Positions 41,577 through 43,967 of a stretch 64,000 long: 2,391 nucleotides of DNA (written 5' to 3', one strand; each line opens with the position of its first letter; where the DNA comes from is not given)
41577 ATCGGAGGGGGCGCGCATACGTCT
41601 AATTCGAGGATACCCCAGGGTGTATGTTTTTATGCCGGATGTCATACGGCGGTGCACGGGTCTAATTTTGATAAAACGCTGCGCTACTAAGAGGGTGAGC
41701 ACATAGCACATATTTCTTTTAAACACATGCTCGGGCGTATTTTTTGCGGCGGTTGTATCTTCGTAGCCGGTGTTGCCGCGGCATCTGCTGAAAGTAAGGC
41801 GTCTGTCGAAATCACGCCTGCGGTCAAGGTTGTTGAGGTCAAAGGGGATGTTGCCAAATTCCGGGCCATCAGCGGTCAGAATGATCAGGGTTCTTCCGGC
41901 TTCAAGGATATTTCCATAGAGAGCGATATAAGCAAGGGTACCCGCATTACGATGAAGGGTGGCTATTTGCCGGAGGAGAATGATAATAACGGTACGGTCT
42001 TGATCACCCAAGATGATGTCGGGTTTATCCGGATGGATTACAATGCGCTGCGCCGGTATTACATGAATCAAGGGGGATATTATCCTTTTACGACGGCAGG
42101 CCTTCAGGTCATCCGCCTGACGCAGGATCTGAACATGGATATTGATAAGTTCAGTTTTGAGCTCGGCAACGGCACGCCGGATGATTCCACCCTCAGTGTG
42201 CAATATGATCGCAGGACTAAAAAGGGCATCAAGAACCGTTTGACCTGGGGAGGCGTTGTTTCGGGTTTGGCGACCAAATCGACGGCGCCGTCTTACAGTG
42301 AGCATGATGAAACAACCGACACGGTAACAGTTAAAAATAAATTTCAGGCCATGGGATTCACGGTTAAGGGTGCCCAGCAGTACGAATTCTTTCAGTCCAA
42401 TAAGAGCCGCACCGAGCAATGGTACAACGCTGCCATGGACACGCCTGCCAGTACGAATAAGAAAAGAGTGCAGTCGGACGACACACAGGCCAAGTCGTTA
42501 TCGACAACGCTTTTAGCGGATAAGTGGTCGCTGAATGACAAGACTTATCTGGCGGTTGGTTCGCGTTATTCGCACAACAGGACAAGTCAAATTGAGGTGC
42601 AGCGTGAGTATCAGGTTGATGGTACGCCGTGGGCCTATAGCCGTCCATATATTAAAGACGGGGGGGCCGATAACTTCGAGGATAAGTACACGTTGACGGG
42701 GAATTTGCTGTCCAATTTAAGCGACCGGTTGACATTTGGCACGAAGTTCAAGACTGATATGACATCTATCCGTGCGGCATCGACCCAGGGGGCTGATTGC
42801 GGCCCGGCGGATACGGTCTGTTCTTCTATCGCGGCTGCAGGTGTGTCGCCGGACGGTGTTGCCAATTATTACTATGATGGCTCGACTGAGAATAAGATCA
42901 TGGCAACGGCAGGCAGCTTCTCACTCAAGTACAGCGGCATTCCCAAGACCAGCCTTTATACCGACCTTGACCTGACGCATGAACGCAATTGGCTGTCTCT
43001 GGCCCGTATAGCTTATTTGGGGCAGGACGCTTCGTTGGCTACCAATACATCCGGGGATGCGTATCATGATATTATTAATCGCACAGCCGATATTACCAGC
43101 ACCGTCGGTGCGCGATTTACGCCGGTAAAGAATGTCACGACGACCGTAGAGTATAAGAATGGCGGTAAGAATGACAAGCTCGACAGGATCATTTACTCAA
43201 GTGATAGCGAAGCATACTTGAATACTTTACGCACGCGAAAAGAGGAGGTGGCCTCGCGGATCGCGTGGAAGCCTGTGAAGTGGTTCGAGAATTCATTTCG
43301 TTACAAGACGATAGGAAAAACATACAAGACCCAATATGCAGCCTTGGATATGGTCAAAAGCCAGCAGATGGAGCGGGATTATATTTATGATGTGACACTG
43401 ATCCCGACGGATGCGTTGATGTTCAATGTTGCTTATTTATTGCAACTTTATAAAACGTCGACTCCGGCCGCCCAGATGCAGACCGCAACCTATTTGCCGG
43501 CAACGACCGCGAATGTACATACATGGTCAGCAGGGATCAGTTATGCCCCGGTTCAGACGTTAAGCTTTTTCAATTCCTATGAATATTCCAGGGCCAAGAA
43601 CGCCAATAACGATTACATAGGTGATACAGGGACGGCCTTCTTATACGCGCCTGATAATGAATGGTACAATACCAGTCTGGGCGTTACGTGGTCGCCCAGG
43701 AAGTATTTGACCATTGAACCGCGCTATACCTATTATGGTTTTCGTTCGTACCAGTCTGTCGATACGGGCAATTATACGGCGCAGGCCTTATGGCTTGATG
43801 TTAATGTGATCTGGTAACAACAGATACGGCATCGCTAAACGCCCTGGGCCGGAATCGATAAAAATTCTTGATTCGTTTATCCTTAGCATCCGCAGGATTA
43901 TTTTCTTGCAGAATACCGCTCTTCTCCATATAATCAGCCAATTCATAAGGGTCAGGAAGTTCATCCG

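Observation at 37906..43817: Candidate porin-cytochrome electron conduit with its own cytochrome c maturation genes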

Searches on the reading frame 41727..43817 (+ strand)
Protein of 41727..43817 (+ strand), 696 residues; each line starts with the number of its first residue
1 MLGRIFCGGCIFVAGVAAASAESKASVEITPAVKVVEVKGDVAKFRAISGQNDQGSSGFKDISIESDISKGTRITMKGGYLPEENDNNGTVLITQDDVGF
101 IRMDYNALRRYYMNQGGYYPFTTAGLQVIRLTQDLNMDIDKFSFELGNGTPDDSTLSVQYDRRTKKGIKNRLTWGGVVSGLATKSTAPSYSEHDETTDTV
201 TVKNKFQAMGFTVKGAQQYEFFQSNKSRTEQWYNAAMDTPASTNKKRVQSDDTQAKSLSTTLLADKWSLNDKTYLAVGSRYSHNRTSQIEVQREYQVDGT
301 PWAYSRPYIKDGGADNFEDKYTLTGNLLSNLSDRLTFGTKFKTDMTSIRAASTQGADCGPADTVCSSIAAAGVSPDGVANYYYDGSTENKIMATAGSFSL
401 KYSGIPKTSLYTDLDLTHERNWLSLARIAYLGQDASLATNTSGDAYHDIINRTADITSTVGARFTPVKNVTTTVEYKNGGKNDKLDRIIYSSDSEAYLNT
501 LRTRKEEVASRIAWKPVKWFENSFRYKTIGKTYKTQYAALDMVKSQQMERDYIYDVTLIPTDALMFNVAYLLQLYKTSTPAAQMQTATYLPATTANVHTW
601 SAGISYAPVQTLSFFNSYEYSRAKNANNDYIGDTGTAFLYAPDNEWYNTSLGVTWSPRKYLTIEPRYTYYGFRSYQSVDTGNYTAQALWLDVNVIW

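Call 3: search_protein_families(library=pfam, proteins=[window:41727-43817:+], max_evalue=0.01)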
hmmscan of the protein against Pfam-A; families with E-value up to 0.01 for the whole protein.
window:41727-43817:+ (696 aa): 0 families

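Call 4: search_protein_families(library=ncbifam, proteins=[window:41727-43817:+], max_evalue=0.01)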
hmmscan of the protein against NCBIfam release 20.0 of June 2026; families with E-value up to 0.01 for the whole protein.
window:41727-43817:+ (696 aa): 0 families

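Call 5: find_homologous_proteins(query=window:41727-43817:+, max_evalue=0.001)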
Query window:41727-43817:+ (696 aa): 9 proteins with E <= 0.001 among 8000 candidates.
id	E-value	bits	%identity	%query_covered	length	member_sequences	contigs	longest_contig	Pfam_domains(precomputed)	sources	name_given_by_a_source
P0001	0.0e+0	1576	100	100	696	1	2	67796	-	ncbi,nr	ncbi:MAG: hypothetical protein HQL17_06390 [Candidatus Omnitrophica bacterium]|nr:hypothetical prote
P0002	1.4e-234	799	52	99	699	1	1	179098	-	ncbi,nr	ncbi:MAG: hypothetical protein HQL26_01980 [Candidatus Omnitrophica bacterium]|nr:hypothetical prote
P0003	5.2e-163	562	41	99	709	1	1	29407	-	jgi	jgi:hypothetical protein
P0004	7.1e-136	472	39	99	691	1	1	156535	-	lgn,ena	-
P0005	1.1e-124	435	38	95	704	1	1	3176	-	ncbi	-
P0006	7.7e-112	393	36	96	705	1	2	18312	-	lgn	-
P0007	1.1e-104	369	34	96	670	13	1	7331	-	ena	-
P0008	2.5e-103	365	34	97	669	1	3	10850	-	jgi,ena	-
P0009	3.4e-12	64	21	91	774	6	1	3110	-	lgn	-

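Call 9: find_encoding_contigs(protein=P0002, flank=10000, max_places=2)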
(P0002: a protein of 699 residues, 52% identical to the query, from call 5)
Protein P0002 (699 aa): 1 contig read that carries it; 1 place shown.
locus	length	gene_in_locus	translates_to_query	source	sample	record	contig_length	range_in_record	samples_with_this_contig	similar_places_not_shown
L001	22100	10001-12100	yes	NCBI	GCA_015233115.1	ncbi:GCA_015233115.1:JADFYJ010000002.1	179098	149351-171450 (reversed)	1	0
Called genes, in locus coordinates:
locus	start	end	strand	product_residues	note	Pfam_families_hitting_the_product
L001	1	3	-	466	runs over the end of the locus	PF02366:PMT, PF13231:PMT_2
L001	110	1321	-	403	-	PF00365:PFK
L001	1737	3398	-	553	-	PF02463:SMC_N, PF13175:AAA_15, PF13476:AAA_23, PF13555:AAA_29 (weak)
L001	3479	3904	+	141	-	PF07963:N_methyl (weak)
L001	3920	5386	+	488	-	PF00999:Na_H_Exchanger, PF02080:TrkA_C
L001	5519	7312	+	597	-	PF05140:ResB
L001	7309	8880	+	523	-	PF01578:Cytochrom_C_asm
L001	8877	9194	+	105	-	-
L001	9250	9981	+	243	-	PF14522:Cytochrome_C7 (faint), PF14537:Cytochrom_c3_2 (faint), PF09699:Paired_CXXCH_1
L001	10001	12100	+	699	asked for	-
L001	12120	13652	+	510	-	PF21563:Mcp40H-20_sensor (weak), PF00672:HAMP, PF00015:MCPsignal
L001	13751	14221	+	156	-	PF01047:MarR, PF12802:MarR_2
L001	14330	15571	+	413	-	-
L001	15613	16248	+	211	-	-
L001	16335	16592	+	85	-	-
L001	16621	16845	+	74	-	PF02452:PemK_toxin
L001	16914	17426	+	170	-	PF13310:Virulence_RhuM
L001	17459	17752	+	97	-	PF01541:GIY-YIG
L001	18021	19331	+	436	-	PF00919:UPF0004, PF04055:Radical_SAM, PF01938:TRAM (weak)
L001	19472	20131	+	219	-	-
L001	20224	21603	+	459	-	-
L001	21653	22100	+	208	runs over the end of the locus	-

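Call 10: find_encoding_contigs(protein=P0004, flank=10000, max_places=2)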
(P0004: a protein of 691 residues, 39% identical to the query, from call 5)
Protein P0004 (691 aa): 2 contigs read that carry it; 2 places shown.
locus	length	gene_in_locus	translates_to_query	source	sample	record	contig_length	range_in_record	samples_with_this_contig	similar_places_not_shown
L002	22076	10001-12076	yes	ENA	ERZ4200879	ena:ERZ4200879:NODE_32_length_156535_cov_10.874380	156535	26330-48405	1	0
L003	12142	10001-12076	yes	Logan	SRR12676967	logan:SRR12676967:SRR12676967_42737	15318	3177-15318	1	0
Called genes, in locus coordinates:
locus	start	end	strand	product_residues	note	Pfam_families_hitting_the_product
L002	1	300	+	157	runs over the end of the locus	PF14522:Cytochrome_C7 (faint), PF09699:Paired_CXXCH_1 (faint), PF14537:Cytochrom_c3_2 (faint)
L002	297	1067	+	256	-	PF12838:Fer4_7, PF13183:Fer4_8 (weak), PF13247:Fer4_11, PF13187:Fer4_9 (weak), PF13237:Fer4_10 (weak), PF12797:Fer4_2 (weak), PF00037:Fer4 (weak), PF12837:Fer4_6 (weak), +8 more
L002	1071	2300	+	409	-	PF03916:NrfD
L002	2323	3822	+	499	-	PF03264:Cytochrom_NNT, PF14522:Cytochrome_C7 (faint)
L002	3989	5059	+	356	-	PF05201:GlutR_N, PF16912:Glu_dehyd_C (weak), PF01488:Shikimate_DH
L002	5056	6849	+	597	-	PF05140:ResB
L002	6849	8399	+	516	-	PF01578:Cytochrom_C_asm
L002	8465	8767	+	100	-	-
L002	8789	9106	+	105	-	-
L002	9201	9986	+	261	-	PF14522:Cytochrome_C7 (faint), PF22113:Mtrc-MtrF_II-IV_dom (faint), PF14537:Cytochrom_c3_2 (faint), PF22678:Cytochrom_c_NrfB-like (weak), PF09699:Paired_CXXCH_1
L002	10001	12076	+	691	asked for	-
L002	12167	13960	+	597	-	PF13414:TPR_11 (faint), PF13371:TPR_9 (faint), PF13431:TPR_17 (faint), PF00515:TPR_1 (faint), PF07719:TPR_2 (faint), PF13181:TPR_8 (faint)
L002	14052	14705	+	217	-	PF13241:NAD_binding_7, PF14824:Sirohm_synth_M (weak)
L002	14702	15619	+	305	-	PF01379:Porphobil_deam, PF03900:Porphobil_deamC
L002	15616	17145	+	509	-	PF00590:TP_methylase, PF02602:HEM4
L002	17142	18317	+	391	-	PF04055:Radical_SAM, PF13353:Fer4_12 (weak)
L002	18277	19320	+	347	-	PF00490:ALAD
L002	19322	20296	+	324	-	PF04055:Radical_SAM, PF13353:Fer4_12 (weak), PF13186:SPASM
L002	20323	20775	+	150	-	PF22451:NirdL-like_HTH, PF17805:AsnC_trans_reg2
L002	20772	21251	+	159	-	PF22451:NirdL-like_HTH, PF17805:AsnC_trans_reg2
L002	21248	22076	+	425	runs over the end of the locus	PF00202:Aminotran_3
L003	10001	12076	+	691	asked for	-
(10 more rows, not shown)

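Call 11: find_encoding_contigs(protein=P0003, flank=10000, max_places=1)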
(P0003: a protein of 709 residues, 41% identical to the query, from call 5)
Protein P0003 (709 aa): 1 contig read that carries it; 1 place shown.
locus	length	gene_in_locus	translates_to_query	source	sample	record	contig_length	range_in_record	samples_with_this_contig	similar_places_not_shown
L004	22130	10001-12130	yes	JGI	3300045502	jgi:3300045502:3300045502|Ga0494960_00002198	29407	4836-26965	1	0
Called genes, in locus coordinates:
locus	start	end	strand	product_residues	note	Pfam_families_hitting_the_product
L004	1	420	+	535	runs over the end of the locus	PF00009:GTP_EFTU, PF01926:MMR_HSR1 (weak), PF22042:EF-G_D2, PF03144:GTP_EFTU_D2, PF16658:RF3_C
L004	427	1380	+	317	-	PF10672:Methyltrans_SAM, PF03602:Cons_hypoth95 (weak)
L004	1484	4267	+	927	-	PF09699:Paired_CXXCH_1 (faint), PF14522:Cytochrome_C7 (faint), PF14537:Cytochrom_c3_2 (faint), PF22113:Mtrc-MtrF_II-IV_dom (faint), PF02085:Cytochrom_CIII (faint), PF01292:Ni_hydr_CYTB (faint)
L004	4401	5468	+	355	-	PF05201:GlutR_N, PF01488:Shikimate_DH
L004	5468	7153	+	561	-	PF05140:ResB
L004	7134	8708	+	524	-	PF01578:Cytochrom_C_asm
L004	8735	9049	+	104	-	-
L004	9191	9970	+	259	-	PF14522:Cytochrome_C7 (faint), PF22113:Mtrc-MtrF_II-IV_dom (faint), PF14537:Cytochrom_c3_2 (faint), PF22678:Cytochrom_c_NrfB-like (weak), PF09699:Paired_CXXCH_1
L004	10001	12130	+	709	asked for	-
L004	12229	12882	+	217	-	PF13241:NAD_binding_7, PF10414:CysG_dimeriser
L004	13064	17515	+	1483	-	PF03534:SpvB, PF01839:FG-GAP (faint), PF13517:FG-GAP_3 (weak), PF12256:TcdB_toxin_midN, PF05593:RHS_repeat (weak)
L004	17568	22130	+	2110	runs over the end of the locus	PF03089:RAG2 (faint), PF10179:NDNF (faint), PF16656:Pur_ac_phosph_N (faint), PF22433:MtxA_IG-like (faint), PF00041:fn3 (weak), PF25023:TEN_YD-shell, PF05593:RHS_repeat, PF25023:TEN_YD-shell, +3 more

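Call 16: search_solved_structures(query=A1, max_evalue=10)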
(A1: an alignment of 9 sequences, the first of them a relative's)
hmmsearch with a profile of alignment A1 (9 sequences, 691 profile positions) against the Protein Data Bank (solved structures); distinct sequences matched with E-value up to 10: 2.
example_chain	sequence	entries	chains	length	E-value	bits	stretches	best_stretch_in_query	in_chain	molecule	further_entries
9axt_AL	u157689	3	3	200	1.1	10.5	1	42-130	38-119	Small ribosomal subunit protein eS8B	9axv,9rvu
2nwi_A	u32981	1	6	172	2.3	9.5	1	482-523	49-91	Hypothetical protein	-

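Call 22: search_protein_representatives(alignment_id=A1)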
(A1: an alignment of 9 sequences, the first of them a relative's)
Query: 9 sequences, 691 profile positions. Proteins with E-value up to 0.001 (for the whole library): 965; up to 1e-10: 718; up to 1e-30: 408. The best 150 are listed.
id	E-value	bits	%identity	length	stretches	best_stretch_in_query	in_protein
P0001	1.5e-297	1005.0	-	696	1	17-691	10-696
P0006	8.4e-288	972.8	-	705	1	1-691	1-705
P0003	5.4e-287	970.1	-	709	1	1-691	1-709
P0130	1.4e-218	744.0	-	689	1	1-691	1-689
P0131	1.7e-212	723.9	-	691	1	28-691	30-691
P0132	1.0e-205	701.5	-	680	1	30-691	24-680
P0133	2.3e-194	664.0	-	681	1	15-691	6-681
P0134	1.0e-193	661.8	-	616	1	86-691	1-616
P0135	1.6e-187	641.3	-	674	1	15-691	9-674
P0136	5.3e-181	619.8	-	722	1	13-691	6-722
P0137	1.1e-178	612.2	-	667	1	15-691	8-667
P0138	2.9e-166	571.1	-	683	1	8-691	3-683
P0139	5.5e-166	570.2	-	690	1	6-691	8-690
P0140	4.4e-164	563.9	-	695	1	28-691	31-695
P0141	5.8e-163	560.2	-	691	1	7-691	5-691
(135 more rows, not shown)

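Call 36: predict_structure(alignment_id=A2)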
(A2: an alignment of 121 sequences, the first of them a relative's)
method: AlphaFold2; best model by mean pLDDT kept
length: 696 residues; sequences in the alignment: 121
mean_pLDDT: 90.2   pTM: 0.85
mean pLDDT of the five models: 90.2, 89.9, 89.8, 89.6, 89.4
residues with pLDDT >= 90: 521; 70-90: 89; 50-70: 64; < 50: 22
segments of 3 or more residues with pLDDT < 50: 1-20
pLDDT, mean of each block of 10 residues (from residue 1): 39 43 83 97 96 96 95 97 96 97 98 90 90 96 98 96 98 92 91 98 97 98 97 80 86 98 96 97 98 89 74 96 98 98 98 85 57 72 94 98 98 98 93 64 83 98 98 98 88 69 98 98 98 92 96 98 98 93 70 92 98 98 76 58 94 97 98 86 97 96
secondary structure, 60 per line:
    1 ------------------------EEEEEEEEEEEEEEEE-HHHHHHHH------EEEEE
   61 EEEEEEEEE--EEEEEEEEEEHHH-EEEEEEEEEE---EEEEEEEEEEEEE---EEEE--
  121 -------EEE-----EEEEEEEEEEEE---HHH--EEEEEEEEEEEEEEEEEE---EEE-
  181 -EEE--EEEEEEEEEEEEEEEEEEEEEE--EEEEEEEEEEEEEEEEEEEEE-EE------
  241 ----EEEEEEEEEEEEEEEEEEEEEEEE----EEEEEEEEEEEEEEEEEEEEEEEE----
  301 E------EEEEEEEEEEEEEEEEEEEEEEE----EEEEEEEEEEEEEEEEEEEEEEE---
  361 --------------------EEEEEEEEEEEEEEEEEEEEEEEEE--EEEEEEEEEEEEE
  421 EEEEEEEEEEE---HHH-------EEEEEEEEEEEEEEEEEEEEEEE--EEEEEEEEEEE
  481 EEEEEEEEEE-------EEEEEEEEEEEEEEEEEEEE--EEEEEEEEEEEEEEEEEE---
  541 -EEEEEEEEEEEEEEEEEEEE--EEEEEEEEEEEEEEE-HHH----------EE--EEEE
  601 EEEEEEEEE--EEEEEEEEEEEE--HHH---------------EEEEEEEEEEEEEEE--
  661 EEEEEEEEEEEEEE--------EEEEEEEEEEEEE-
elements in order (helices of 4 or more, strands of 3 or more residues): E25-40 H42-49 E56-69 E72-81 E86-95 E99-111 E115-118 E128-130 E136-147 E156-173 E177-179 E182-184 E187-208 E211-231 E245-268 E273-296 E308-330 E335-357 E381-405 E408-431 E445-467 E470-490 E498-517 E520-537 E542-561 E564-578 E597-609 E612-623 E644-658 E661-674 E683-695

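Call 40: fold_search(model_id=the predicted structure, library=pdb)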
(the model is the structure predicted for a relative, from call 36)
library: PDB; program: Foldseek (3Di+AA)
matches with E <= 10: 757; with E <= 0.001: 228
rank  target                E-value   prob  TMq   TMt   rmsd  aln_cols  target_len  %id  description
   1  6r2q_B                6.4e-13  1.00  0.64  0.68   7.3       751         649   13  Structure of the Mtr complex (released 2020-04-22)
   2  4epa                  9.6e-09  1.00  0.44  0.47  11.1       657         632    9  The crystal structure of the ferric yersiniabactin uptake receptor FyuA from Yersinia pestis (released 2012-06-20)
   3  9ex3_A                1.1e-08  1.00  0.37  0.38  13.7       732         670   11  Ferric-mycobactin receptor (FemA) in complex with dihydroaeruginoic acid (released 2025-02-26)
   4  2o5p_B                2.0e-08  1.00  0.37  0.35  14.5       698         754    9  Crystal structure of the full length ferric pyoverdine outer membrane receptor FpvA of Pseudomonas aeruginosa in its a (released 2007-10-30)
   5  8s34_A                2.1e-08  1.00  0.35  0.35  14.9       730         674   10  Ferric-mycobactin receptor (FemA) in complex with aeruginic acid (released 2025-02-26)
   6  5fp1                  2.8e-08  1.00  0.41  0.41  12.2       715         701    9  Crystal structure of the siderophore receptor PiuA from Acinetobacter baumannii (released 2016-05-11)
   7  6i97_B                3.6e-08  1.00  0.38  0.36  12.7       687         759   12  Structure of the ferrioxamine B transporter FoxA from Pseudomonas aeruginosa in complex with ferrioxamine B and a C-te (released 2019-08-28)
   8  5odw_B                4.1e-08  1.00  0.36  0.35  15.8       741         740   10  Structure of the FpvAI-pyocin S2 complex (released 2017-11-08)
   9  5fok_A                4.3e-08  1.00  0.38  0.40  12.8       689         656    9  Crystal structure of the siderophore receptor PiuA from Pseudomonas aeruginosa (released 2016-05-11)
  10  9a3c_MODEL_1_A        4.5e-08  1.00  0.41  0.39  12.1       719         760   10  Model of E. coli Fiu by in-cell photo-crosslinking MS and deep learning (released 2023-02-24)
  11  8p97_A                5.4e-08  1.00  0.40  0.43  13.4       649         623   10  BtuB3G3 bound to cyanocobalamin with disordered EL8 (released 2023-08-16)
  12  6i97_A                6.0e-08  1.00  0.40  0.37  11.5       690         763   13  Structure of the ferrioxamine B transporter FoxA from Pseudomonas aeruginosa in complex with ferrioxamine B and a C-te (released 2019-08-28)
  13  5odw_A                6.5e-08  1.00  0.37  0.34  15.8       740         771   10  Structure of the FpvAI-pyocin S2 complex (released 2017-11-08)
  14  6bpm_A                6.9e-08  1.00  0.41  0.40  13.1       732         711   10  The crystal structure of the Ferric-Catecholate import receptor Fiu from K12 E. coli: Closed form (C21) (released 2018-11-28)
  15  9gbc_A                7.9e-08  1.00  0.45  0.46  11.6       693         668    9  Bacteroides thetaiotaomicron siderophore transporter XusA in complex with surface-exposed lipoprotein XusB (released 2025-08-06)
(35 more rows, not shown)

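Call 51: find_encoding_contigs(protein=P0001, flank=10000, max_places=2)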
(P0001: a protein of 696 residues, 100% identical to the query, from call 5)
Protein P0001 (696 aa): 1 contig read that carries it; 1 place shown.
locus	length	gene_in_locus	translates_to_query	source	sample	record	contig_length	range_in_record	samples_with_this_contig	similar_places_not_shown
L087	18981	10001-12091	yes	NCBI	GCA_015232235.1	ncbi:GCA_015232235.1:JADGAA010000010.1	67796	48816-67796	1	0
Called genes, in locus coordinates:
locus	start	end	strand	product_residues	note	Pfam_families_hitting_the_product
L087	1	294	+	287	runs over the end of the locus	PF00892:EamA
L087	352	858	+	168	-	-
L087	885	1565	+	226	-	PF05552:MS_channel_1st_1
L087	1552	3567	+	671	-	PF01564:Spermine_synth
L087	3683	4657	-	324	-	PF04055:Radical_SAM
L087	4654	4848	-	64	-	-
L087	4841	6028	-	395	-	PF04205:FMN_bind, PF12801:Fer4_5, PF00037:Fer4 (faint), PF12801:Fer4_5 (weak), PF13237:Fer4_10 (weak), PF12838:Fer4_7, PF13187:Fer4_9, PF14697:Fer4_21, +3 more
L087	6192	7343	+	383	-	PF05140:ResB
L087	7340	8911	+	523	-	PF01578:Cytochrom_C_asm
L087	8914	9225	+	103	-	-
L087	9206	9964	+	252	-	PF14522:Cytochrome_C7 (faint), PF14537:Cytochrom_c3_2 (faint), PF22678:Cytochrom_c_NrfB-like (faint), PF09699:Paired_CXXCH_1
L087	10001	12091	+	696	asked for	-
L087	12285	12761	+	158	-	PF01257:2Fe-2S_thioredx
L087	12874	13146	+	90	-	-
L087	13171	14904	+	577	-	PF01512:Complex1_51K, PF10531:SLBB (weak), PF10589:NADH_4Fe-4S, PF00037:Fer4, PF13237:Fer4_10 (weak), PF14697:Fer4_21, PF12838:Fer4_7, PF13187:Fer4_9 (weak), +2 more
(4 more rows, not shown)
